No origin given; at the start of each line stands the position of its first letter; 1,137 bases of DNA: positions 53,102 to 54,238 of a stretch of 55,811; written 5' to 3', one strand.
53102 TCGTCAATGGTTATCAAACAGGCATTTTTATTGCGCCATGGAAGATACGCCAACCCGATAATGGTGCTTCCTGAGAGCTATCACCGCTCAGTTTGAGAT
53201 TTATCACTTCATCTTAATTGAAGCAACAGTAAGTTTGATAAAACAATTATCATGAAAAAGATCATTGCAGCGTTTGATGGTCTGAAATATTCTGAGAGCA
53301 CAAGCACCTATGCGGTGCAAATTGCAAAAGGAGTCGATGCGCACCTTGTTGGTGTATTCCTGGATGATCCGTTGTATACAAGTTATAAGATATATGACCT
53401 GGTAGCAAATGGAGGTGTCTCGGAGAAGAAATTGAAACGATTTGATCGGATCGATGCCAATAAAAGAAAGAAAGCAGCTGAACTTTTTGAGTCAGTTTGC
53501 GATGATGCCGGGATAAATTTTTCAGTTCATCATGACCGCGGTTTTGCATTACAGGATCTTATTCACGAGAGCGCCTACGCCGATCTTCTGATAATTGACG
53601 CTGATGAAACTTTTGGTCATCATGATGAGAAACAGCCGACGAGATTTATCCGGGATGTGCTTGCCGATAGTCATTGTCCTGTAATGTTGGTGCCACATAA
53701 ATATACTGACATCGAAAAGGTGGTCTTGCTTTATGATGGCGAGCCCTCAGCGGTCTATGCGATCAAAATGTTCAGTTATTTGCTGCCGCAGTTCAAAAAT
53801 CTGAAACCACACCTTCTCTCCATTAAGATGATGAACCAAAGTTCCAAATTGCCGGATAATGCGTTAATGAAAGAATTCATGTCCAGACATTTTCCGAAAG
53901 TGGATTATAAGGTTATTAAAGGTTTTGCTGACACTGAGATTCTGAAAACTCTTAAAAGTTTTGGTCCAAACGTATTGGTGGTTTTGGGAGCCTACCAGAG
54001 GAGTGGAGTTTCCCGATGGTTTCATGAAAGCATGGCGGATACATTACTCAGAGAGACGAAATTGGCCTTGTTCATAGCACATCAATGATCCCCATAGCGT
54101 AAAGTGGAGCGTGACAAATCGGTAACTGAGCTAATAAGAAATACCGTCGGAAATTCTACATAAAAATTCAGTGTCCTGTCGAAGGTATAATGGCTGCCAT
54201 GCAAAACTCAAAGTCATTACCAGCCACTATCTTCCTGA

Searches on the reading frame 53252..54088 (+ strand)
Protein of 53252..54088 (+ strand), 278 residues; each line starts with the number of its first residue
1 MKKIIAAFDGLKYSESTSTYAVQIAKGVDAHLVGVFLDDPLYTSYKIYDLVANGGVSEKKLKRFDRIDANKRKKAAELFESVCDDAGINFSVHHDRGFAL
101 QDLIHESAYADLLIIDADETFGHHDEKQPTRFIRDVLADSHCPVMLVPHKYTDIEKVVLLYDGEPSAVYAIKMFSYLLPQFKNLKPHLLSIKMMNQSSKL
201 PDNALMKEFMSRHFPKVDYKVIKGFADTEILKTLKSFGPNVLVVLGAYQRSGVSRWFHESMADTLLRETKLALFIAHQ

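Call 79: search_protein_families(library=pfam, proteins=[window:53252-54088:+])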
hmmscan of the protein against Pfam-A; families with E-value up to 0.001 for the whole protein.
window:53252-54088:+ (278 aa): 1 family
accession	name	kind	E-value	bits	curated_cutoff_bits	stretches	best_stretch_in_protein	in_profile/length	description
PF00582.32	Usp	-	4.8e-09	37.3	24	0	210-271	75-135/141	Universal stress protein family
